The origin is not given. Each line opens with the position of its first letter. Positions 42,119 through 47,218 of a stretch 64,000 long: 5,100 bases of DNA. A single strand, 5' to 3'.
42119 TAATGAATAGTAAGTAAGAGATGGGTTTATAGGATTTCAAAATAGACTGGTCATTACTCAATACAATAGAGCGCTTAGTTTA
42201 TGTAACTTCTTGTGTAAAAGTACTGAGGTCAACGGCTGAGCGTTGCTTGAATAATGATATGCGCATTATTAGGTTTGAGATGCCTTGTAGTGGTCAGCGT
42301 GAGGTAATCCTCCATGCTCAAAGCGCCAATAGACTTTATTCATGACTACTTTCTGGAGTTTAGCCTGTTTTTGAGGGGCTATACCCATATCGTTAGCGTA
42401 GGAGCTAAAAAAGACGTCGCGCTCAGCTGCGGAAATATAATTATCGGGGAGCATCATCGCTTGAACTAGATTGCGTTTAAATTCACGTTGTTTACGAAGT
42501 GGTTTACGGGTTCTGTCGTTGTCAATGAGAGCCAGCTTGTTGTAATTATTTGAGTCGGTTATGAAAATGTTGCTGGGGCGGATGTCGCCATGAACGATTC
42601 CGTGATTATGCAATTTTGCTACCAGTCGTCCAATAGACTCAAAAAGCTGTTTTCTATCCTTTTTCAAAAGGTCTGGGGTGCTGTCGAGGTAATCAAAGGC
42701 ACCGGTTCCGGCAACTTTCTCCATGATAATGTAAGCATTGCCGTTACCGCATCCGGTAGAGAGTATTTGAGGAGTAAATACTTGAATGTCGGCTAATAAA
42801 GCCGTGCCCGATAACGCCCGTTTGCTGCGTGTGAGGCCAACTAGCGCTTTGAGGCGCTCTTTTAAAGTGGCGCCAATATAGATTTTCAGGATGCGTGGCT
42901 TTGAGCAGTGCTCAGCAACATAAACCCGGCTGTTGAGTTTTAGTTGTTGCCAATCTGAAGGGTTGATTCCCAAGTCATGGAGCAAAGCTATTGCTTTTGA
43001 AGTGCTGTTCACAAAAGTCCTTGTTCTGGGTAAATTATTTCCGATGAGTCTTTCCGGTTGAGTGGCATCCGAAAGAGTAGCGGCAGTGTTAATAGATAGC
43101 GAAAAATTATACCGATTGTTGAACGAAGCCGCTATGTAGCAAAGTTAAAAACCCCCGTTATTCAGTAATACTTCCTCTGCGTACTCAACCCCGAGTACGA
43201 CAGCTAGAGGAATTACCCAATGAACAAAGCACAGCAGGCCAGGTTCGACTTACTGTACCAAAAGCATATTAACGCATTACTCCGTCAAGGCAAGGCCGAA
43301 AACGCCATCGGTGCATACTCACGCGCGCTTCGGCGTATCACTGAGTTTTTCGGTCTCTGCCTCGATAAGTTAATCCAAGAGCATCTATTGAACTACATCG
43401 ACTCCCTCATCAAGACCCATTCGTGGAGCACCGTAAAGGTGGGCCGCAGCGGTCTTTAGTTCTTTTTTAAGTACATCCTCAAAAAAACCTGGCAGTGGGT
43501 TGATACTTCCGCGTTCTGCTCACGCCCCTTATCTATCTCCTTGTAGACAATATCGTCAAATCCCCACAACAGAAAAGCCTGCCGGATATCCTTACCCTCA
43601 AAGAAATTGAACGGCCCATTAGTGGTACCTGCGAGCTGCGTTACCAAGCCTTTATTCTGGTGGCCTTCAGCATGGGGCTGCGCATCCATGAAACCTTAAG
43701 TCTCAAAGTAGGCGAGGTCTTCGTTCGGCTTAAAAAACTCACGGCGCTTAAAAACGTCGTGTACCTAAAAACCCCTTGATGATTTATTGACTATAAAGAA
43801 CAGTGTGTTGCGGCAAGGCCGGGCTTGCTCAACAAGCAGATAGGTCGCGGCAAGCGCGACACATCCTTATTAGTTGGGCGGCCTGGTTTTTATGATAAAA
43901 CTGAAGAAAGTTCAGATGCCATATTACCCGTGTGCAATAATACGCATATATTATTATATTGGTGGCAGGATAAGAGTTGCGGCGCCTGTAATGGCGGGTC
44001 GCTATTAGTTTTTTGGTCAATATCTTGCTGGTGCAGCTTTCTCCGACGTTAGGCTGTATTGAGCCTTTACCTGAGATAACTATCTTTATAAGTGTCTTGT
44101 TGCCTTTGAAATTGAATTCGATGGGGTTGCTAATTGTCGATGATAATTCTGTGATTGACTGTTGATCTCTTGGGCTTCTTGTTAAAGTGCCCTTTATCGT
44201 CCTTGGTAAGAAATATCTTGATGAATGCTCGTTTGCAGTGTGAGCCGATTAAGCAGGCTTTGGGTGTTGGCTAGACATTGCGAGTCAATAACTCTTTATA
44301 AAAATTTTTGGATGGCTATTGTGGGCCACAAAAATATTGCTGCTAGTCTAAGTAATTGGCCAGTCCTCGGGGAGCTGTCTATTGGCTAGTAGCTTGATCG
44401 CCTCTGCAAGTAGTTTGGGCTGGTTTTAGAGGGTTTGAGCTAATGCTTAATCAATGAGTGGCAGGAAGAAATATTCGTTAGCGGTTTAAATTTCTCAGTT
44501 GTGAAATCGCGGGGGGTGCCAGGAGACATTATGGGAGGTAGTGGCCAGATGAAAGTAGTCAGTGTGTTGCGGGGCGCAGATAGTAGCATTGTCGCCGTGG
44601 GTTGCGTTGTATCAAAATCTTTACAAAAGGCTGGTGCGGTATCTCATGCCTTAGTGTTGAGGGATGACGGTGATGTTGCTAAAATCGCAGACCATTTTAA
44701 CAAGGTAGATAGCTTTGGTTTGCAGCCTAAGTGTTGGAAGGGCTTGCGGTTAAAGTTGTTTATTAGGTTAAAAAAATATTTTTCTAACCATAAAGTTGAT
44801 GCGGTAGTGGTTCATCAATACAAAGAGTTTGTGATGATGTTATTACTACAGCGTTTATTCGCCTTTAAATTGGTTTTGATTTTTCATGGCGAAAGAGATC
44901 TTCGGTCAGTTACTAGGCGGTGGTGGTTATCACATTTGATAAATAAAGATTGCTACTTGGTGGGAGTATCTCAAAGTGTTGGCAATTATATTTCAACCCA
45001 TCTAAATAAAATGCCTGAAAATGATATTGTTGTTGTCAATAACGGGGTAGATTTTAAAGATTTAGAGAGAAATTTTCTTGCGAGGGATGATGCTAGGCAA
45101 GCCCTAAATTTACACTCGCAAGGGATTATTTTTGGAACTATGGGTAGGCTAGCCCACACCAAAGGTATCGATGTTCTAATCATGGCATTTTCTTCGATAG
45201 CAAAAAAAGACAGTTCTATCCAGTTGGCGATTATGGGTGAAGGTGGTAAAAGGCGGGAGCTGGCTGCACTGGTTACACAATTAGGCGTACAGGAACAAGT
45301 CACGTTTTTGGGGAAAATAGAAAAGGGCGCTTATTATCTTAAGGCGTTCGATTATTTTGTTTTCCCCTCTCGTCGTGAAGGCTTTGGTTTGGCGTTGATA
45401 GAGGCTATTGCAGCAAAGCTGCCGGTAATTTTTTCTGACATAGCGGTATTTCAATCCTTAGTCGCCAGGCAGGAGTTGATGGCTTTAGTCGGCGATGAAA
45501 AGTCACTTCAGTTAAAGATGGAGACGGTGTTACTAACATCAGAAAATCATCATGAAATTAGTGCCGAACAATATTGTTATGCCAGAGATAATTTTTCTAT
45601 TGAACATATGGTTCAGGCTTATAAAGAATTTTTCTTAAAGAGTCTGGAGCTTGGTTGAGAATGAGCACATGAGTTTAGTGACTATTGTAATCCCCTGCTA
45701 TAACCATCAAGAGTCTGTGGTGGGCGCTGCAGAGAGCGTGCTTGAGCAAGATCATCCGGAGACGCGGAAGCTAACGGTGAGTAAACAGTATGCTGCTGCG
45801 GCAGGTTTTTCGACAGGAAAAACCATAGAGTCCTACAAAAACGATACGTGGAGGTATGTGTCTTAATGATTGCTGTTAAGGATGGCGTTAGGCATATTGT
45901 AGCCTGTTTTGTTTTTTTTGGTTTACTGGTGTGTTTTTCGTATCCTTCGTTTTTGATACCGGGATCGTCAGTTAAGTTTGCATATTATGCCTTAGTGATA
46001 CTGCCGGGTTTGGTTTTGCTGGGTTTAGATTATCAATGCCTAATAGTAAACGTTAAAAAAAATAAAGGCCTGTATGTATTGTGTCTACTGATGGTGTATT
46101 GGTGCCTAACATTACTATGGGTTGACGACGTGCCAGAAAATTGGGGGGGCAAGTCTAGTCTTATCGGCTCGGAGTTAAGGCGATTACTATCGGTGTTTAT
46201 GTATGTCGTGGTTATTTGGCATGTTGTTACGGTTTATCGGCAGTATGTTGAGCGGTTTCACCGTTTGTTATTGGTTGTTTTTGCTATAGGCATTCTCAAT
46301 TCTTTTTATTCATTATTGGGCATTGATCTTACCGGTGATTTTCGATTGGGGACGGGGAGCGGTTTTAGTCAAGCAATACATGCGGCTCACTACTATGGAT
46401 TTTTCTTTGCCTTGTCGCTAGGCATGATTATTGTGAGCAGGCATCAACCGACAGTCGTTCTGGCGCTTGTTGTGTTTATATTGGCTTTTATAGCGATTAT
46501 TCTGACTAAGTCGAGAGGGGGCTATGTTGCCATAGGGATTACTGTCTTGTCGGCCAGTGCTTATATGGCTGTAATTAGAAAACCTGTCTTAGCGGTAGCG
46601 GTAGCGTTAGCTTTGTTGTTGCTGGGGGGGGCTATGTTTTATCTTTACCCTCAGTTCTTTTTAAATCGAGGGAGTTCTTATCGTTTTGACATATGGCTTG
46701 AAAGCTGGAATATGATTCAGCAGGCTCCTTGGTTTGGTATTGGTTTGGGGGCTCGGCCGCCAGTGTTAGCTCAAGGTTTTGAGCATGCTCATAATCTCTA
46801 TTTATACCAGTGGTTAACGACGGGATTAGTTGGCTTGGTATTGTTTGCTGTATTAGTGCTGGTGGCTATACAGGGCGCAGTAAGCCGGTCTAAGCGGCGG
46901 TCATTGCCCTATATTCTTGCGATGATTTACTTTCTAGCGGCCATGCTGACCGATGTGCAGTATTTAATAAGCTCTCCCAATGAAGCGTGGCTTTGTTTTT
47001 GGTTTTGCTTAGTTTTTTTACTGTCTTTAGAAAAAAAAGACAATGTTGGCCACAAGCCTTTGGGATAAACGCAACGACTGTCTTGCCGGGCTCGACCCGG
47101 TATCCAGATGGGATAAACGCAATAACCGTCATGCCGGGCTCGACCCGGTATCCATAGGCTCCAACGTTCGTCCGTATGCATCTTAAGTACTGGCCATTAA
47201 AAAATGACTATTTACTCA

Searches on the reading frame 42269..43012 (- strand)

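Call 26: search_protein_families(library=ncbifam, proteins=[window:42269-43012:-], max_evalue=0.00001)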
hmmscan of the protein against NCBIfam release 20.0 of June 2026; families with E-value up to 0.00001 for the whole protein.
window:42269-43012:- (247 aa): 9 families
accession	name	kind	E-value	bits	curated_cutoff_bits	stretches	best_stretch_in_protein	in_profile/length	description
TIGR03724.2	arch_bud32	equivalog_domain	6.1e-14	52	125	1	32-164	13-127/193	KEOPS complex kinase/ATPase Bud32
NF007174.0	PRK09605.1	equivalog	2.6e-11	42.7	447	1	32-165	356-470/535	bifunctional N(6)-L-threonylcarbamoyladenine synthase/serine/threonine protein kinase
NF033483.0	PknB_PASTA_kin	equivalog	1.7e-10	40.5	450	1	83-155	72-144/563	Stk1 family PASTA domain-containing Ser/Thr kinase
NF011463.0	PRK14879.1-4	equivalog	2e-10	40.5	188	1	37-156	43-152/237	Kae1-associated kinase Bud32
NF002475.0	PRK01723.1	equivalog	1.2e-09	37.6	142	1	93-181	122-203/241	3-deoxy-D-manno-octulosonic acid kinase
NF011462.0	PRK14879.1-3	equivalog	5.3e-09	36.1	174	1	37-157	19-121/192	Kae1-associated kinase Bud32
NF011464.0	PRK14879.1-7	equivalog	2.3e-08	34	246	1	91-157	79-142/221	Kae1-associated kinase Bud32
NF011460.0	PRK14879.1-1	equivalog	2.8e-08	33.2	199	1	38-170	37-159/232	Kae1-associated kinase Bud32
NF038151.1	lanthi_synth_III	equivalog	8e-06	24.5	575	1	122-169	340-384/833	class III lanthionine synthetase LanKC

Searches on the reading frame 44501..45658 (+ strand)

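Call 5: search_protein_families(library=pfam, proteins=[window:44501-45658:+], max_evalue=0.01)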
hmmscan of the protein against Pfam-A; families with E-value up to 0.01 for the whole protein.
window:44501-45658:+ (385 aa): 5 families
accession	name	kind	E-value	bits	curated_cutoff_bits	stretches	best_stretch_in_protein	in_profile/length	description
PF00534.26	Glycos_transf_1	-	8.3e-31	107.3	26.4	1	195-354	2-166/172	Glycosyl transferases group 1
PF13692.12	Glyco_trans_1_4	-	7e-27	94.9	27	1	210-343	3-139/142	Glycosyl transferases group 1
PF13439.12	Glyco_transf_4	-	9.9e-12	45.6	28.5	1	38-185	12-168/170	Glycosyltransferase Family 4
PF20706.3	GT4-conflict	-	7.3e-11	42.1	26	1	145-314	142-313/385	Family 4 Glycosyltransferase in conflict systems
PF13579.12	Glyco_trans_4_4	-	0.00084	20.2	29.7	1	39-182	12-158/158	Glycosyl transferase 4-like domain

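Call 26: search_protein_families(library=ncbifam, proteins=[window:44501-45658:+], max_evalue=0.00001)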
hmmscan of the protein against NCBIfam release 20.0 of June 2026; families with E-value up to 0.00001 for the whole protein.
window:44501-45658:+ (385 aa): 37 families (the best 25 are shown)
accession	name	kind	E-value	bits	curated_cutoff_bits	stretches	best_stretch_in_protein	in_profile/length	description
TIGR03088.1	stp2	hypoth_equivalog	1.3e-29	103.4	409.05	1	152-381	139-373/374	TIGR03088 family PEP-CTERM/XrtA system glycosyltransferase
TIGR03999.1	thiol_BshA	equivalog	8.1e-27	94.1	273.7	1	145-380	140-372/375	N-acetyl-alpha-D-glucosaminyl L-malate synthase BshA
NF041876.1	EPS_EpsE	equivalog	3.7e-23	82.4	400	1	156-354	168-369/389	exopolysaccharide biosynthesis GT4 family glycosyltransferase EpsE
TIGR04157.1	glyco_rSAM_CFB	subfamily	8.6e-21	74.4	400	1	152-377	172-405/406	TIGR04157 family glycosyltransferase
NF038255.1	exopoly_VpsD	equivalog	5.4e-20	71.6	300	1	158-380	161-378/381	VpsD family glycosyltransferase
NF050063.1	ProtGlycPglJ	equivalog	5.8e-20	71.8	500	1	87-361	74-347/363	N-acetylgalactosamine-N,N'-diacetylbacillosaminyl-diphospho-undecaprenol 4-alpha-N-acetylgalactosaminyltransferase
NF047684.1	TeichurnBiosyTuaC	equivalog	9.8e-20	70.8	550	1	159-377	170-385/391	teichuronic acid biosynthesis protein TuaC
TIGR04047.1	MSMEG_0565_glyc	hypoth_equivalog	3.5e-18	65.8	259.85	1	160-352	145-347/373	MSMEG_0565 family glycosyltransferase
TIGR04063.1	stp3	hypoth_equivalog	2.4e-17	62.9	442.05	1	171-378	177-392/397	TIGR04063 family PEP-CTERM/XrtA system glycosyltransferase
NF053513.1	Gtran_IagA_BgsA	equivalog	3.3e-16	59.2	460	1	140-380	96-330/333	LTA glycolipid anchor biosynthesis glycosyltransferase, IagA/BgsA family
TIGR03449.1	mycothiol_MshA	equivalog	2.9e-15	56.1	462.5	1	171-378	185-400/406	D-inositol-3-phosphate glycosyltransferase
NF038295.1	EPS_HpsP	equivalog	7.6e-15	54.8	550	1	174-375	177-385/388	hormogonium polysaccharide biosynthesis glycosyltransferase HpsP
NF046085.1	XrtY_assoc_Gly1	equivalog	1.5e-14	53.7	400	1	149-378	160-381/387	XrtY-associated glycosyltransferase XYAG1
NF038298.1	EPS_HpsO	equivalog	4.7e-14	52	575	1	181-378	176-384/388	hormogonium polysaccharide biosynthesis glycosyltransferase HpsO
NF049988.1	MGlcDAGSynMgs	equivalog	2.8e-13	50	400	1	176-325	178-332/398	alpha-monoglucosyldiacylglycerol synthase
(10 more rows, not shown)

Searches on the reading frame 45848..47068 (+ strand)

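Call 5: search_protein_families(library=pfam, proteins=[window:45848-47068:+], max_evalue=0.01)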
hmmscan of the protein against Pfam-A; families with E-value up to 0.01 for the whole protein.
window:45848-47068:+ (406 aa): 1 family
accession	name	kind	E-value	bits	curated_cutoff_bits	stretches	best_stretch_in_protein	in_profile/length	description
PF04932.20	Wzy_C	-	1.9e-19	70.4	31.7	1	209-334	2-149/149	O-Antigen ligase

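Call 7: search_protein_families(library=ncbifam, proteins=[window:45848-47068:+], max_evalue=0.01)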
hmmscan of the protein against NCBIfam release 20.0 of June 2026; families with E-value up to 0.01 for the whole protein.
window:45848-47068:+ (406 aa): 2 families
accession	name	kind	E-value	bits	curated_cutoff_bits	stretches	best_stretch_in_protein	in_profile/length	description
TIGR00947.1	2A73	equivalog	0.001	18.2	366.4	1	187-365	182-389/425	IctB family putative bicarbonate transporter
NF012031.0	PRK15487.1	equivalog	0.003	16.7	277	0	314-363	320-371/404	O-antigen ligase RfaL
